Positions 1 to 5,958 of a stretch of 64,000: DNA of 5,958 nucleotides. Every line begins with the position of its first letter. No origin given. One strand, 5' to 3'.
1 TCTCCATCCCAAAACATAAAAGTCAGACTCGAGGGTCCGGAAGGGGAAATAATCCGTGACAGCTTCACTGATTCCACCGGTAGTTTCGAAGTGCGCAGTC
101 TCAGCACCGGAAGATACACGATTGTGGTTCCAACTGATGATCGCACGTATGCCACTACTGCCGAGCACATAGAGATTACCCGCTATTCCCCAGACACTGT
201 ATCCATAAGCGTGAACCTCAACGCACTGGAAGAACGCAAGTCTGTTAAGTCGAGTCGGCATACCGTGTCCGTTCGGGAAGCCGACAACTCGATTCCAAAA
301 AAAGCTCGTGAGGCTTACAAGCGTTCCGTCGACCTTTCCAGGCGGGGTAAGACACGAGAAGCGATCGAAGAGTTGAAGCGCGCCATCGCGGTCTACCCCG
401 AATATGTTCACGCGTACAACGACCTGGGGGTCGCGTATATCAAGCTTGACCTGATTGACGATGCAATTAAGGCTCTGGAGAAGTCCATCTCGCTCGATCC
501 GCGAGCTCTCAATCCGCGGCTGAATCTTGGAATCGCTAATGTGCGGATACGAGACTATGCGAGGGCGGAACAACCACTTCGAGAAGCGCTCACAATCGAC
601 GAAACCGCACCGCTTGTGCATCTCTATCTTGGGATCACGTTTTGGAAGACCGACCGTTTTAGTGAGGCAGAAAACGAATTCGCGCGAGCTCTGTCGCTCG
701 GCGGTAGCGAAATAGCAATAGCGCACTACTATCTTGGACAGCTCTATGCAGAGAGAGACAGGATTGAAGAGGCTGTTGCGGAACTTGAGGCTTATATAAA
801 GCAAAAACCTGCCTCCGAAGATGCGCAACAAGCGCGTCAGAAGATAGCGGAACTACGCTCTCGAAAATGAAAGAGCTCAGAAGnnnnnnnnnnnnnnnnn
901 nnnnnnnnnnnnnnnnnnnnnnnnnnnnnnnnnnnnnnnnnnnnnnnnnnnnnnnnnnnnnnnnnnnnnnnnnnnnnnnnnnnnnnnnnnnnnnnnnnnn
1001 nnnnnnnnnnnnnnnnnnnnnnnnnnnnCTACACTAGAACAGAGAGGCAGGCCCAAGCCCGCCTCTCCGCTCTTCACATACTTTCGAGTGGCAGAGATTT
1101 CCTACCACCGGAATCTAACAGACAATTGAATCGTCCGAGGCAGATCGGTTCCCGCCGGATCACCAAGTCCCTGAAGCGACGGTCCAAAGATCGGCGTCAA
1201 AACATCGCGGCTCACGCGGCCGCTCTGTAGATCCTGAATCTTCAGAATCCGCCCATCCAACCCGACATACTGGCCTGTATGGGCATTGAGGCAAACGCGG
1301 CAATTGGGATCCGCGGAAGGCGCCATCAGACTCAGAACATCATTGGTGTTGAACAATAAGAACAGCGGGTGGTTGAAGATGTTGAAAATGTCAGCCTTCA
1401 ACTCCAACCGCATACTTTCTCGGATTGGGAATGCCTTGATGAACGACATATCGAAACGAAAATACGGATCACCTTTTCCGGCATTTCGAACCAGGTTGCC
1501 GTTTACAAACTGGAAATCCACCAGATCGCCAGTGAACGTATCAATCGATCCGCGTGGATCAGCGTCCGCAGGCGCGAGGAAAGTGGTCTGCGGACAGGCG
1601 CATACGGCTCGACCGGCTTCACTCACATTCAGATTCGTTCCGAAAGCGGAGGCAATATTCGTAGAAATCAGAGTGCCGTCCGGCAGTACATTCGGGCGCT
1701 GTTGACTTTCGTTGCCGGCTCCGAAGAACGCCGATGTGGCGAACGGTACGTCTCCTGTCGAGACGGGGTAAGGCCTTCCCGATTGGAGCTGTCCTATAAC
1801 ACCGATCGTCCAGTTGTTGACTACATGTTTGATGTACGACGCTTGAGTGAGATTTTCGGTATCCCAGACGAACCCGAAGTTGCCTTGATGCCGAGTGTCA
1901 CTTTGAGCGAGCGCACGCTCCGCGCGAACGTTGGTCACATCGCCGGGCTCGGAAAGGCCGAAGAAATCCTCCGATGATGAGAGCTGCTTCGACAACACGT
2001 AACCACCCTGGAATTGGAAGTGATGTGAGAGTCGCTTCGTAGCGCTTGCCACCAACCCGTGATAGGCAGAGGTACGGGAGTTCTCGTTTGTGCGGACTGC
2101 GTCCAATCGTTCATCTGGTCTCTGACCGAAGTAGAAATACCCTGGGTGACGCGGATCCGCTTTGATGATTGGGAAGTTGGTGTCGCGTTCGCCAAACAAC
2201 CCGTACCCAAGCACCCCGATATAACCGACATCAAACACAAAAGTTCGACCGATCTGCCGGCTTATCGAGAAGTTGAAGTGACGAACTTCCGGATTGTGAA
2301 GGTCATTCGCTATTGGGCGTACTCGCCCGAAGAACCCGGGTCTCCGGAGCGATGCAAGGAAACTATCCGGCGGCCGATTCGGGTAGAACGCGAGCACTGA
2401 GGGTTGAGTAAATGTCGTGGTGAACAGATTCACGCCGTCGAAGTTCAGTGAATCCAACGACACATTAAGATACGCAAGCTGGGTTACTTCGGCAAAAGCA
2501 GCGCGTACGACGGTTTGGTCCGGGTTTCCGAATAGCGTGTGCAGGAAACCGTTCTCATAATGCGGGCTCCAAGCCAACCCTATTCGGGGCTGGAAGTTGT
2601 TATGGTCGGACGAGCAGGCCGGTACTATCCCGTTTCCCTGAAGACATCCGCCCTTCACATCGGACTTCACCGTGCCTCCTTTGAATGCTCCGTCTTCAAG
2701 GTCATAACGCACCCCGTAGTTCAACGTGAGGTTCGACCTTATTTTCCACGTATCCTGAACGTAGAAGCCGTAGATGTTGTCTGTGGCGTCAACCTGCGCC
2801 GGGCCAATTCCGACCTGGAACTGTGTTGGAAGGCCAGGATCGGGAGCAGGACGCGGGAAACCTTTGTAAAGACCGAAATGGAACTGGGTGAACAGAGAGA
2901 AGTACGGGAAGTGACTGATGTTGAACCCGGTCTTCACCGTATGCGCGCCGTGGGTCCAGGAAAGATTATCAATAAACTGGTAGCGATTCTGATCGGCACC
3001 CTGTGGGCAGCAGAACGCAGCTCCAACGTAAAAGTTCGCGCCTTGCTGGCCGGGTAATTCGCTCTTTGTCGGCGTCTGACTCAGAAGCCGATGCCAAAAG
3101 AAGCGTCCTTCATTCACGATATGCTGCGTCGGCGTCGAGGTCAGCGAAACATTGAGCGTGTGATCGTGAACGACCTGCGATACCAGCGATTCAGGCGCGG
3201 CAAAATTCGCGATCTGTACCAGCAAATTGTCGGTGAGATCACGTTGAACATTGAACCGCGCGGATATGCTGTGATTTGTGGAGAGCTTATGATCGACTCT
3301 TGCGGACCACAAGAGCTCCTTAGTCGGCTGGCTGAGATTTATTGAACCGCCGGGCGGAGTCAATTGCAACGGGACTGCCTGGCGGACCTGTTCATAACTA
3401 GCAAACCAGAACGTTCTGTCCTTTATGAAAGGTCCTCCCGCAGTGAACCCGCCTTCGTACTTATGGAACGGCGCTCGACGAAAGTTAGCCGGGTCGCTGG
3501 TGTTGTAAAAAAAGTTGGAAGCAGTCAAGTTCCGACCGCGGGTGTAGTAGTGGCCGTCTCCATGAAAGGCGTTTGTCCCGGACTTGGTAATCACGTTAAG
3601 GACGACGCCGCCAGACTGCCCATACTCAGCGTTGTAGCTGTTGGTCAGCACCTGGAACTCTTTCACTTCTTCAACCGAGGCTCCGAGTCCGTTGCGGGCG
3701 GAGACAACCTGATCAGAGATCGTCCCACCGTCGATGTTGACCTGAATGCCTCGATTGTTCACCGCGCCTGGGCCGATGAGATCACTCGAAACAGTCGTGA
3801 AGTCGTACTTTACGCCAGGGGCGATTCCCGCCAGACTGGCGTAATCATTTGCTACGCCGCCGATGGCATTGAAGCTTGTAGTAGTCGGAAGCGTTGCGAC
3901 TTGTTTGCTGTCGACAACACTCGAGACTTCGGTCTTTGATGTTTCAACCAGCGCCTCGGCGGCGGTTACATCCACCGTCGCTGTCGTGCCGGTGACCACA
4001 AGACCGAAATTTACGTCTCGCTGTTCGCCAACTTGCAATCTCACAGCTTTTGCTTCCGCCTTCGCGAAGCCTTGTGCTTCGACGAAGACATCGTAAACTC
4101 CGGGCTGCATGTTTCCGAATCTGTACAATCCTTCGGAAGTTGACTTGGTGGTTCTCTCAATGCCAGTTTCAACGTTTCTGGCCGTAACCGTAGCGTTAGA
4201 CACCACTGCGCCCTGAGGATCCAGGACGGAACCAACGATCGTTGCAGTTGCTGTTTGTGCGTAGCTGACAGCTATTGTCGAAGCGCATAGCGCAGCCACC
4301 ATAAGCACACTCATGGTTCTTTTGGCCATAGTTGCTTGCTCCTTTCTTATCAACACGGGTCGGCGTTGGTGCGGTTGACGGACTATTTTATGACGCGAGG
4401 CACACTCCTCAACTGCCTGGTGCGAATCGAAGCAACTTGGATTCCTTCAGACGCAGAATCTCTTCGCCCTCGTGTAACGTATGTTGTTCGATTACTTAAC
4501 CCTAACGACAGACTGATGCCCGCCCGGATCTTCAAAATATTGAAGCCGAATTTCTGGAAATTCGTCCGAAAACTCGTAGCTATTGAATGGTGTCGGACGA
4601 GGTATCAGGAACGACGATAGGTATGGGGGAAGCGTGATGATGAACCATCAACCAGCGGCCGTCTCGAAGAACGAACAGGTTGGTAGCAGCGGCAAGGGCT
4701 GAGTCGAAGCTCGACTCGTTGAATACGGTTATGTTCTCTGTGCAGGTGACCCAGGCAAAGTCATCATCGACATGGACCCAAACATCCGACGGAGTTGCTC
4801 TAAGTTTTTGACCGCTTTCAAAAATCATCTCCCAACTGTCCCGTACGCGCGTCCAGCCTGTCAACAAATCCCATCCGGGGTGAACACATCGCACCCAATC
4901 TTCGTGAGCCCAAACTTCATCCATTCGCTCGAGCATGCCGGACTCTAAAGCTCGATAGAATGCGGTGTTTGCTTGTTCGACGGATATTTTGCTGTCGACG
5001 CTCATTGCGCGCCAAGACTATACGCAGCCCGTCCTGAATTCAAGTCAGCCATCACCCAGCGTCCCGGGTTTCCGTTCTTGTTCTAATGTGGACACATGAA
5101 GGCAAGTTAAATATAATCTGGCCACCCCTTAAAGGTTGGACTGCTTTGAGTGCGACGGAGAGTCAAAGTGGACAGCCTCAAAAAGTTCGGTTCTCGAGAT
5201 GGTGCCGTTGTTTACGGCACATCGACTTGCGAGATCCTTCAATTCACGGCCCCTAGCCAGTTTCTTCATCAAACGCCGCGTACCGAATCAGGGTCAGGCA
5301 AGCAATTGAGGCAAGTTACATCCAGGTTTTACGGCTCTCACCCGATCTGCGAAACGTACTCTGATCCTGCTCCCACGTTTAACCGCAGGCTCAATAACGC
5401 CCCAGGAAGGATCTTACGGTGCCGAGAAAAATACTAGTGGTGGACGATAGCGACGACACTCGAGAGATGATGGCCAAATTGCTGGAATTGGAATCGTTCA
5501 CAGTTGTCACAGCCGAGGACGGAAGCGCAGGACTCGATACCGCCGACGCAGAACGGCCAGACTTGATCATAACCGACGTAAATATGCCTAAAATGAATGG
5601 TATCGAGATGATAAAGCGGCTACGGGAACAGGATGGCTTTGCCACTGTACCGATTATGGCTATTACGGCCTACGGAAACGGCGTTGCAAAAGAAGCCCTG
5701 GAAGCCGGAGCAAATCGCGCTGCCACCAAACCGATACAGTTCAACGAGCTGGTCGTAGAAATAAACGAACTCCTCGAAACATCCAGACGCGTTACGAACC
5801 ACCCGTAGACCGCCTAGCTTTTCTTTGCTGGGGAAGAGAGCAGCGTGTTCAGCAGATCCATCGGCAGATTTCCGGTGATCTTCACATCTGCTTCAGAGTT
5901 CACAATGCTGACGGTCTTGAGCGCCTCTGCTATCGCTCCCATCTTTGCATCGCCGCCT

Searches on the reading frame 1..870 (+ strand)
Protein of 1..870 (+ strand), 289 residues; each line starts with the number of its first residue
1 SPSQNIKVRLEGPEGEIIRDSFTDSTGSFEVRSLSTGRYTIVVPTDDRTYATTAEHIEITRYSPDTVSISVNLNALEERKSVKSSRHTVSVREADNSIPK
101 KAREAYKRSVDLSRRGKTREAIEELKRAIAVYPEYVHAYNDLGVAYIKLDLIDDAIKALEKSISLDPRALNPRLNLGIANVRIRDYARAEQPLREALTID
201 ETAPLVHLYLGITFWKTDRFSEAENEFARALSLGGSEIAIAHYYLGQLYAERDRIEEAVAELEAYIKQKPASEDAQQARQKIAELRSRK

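Call 8: search_protein_families(library=pfam, proteins=[window:1-870:+], max_evalue=0.0001)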
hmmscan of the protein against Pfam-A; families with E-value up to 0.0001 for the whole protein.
window:1-870:+ (289 aa): 14 families
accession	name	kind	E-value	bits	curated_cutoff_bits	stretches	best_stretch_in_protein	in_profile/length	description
PF13432.12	TPR_16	-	1.2e-21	77.2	32.7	2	210-272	3-64/65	Tetratricopeptide repeat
PF07719.23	TPR_2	-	4.5e-21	73.6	27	0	138-168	3-33/34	Tetratricopeptide repeat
PF00515.34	TPR_1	-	1e-18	66.7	27.8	1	138-167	3-32/34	Tetratricopeptide repeat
PF14559.12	TPR_19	-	4.6e-18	65.7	25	1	115-167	4-56/68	Tetratricopeptide repeat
PF13414.12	TPR_11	-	6.3e-17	61.4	26.8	1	115-149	7-41/42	TPR repeat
PF13181.12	TPR_8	-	2.7e-15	55.6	25.7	1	137-167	2-32/34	Tetratricopeptide repeat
PF13428.12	TPR_14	-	1.3e-14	53.7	23.5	0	241-278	3-40/44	Tetratricopeptide repeat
PF13424.12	TPR_12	-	2.1e-13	50.7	30.1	1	137-201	4-76/77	Tetratricopeptide repeat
PF13371.12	TPR_9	-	4.3e-13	49.5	35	1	246-281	36-71/73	Tetratricopeptide repeat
PF13431.12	TPR_17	-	1.3e-10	41.1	24.4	0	125-156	2-33/34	Tetratricopeptide repeat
PF13174.12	TPR_6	-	1.5e-09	38.3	26.3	0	241-270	2-31/33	Tetratricopeptide repeat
PF13374.12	TPR_10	-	3.2e-09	37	27.5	0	137-164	3-30/42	Tetratricopeptide repeat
PF13620.12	CarboxypepD_reg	-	3.1e-05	24.7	32.3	1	2-70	13-80/82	Carboxypeptidase regulatory-like domain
PF23914.1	TPR_CcmH_CycH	-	9.3e-05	22.7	42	0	140-233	54-150/158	Cytochrome c-type biogenesis protein H TPR domain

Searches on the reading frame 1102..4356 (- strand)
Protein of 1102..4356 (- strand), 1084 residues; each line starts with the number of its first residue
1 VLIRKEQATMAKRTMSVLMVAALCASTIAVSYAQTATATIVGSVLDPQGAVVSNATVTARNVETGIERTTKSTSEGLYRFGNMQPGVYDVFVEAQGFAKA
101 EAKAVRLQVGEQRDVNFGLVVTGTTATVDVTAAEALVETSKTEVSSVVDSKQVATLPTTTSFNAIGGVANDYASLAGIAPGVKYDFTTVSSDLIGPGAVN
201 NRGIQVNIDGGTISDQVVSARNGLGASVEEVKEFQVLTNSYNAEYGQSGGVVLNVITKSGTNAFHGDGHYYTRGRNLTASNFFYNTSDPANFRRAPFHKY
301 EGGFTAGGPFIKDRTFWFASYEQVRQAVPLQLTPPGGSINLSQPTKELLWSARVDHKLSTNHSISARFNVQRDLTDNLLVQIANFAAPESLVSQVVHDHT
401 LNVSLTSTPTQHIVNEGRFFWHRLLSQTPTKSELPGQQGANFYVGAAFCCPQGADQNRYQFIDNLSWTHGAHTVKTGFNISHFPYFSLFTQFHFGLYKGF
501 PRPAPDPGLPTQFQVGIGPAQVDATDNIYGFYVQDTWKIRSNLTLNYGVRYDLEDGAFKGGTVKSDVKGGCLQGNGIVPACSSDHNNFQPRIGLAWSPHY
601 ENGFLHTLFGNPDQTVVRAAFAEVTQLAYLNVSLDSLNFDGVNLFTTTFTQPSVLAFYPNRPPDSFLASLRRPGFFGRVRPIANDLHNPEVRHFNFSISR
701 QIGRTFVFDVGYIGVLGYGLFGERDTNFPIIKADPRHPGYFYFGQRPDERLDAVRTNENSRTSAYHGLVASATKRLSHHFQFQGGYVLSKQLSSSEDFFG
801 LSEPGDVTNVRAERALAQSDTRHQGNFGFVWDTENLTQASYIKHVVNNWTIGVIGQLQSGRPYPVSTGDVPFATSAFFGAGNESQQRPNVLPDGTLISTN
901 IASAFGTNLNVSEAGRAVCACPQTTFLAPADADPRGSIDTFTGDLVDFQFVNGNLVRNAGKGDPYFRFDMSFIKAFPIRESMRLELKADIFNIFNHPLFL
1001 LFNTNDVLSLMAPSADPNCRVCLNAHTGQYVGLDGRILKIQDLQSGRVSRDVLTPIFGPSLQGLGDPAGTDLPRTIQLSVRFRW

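Call 8: search_protein_families(library=pfam, proteins=[window:1102-4356:-], max_evalue=0.0001)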
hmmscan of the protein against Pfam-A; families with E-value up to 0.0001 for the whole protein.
window:1102-4356:- (1084 aa): 3 families
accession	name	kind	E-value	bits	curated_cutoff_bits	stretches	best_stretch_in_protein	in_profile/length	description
PF25183.1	OMP_b-brl_4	-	5.4e-105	353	30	2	343-1004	150-816/838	Outer membrane beta barrel domain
PF13620.12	CarboxypepD_reg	-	5.2e-20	72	32.3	1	39-119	1-81/82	Carboxypeptidase regulatory-like domain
PF00593.30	TonB_dep_Rec_b-barrel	-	2.5e-06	28.1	27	1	395-599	89-228/436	TonB dependent receptor-like, beta-barrel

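Call 52: find_encoding_contigs(protein=window:1102-4356:-, flank=10000, max_places=5)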
Protein window:1102-4356:- (1084 aa): no gene with exactly this product is on record in the collection.
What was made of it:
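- Tried and rejected: The look-up at the left end failed because the exact 1084-aa product is not on record (call 52).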

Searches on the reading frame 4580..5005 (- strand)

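Call 8: search_protein_families(library=pfam, proteins=[window:4580-5005:-], max_evalue=0.0001)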
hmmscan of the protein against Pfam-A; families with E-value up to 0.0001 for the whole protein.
window:4580-5005:- (141 aa): 3 families
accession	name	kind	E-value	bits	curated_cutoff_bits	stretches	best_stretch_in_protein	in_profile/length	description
PF13474.12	SnoaL_3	-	9.5e-30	103.9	22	1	9-129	1-119/121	SnoaL-like domain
PF12680.13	SnoaL_2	-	8.3e-07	30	27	1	14-118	2-99/102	SnoaL-like domain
PF14534.12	DUF4440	-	1.4e-06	29.1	25.2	1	11-120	3-107/107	Domain of unknown function (DUF4440)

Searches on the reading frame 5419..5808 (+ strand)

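Call 8: search_protein_families(library=pfam, proteins=[window:5419-5808:+], max_evalue=0.0001)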
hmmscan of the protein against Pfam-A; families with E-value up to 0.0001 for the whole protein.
window:5419-5808:+ (129 aa): 1 family
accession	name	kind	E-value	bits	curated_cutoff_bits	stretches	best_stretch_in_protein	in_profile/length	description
PF00072.30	Response_reg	-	1.1e-29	103.3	30.2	1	5-115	1-110/111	Response regulator receiver domain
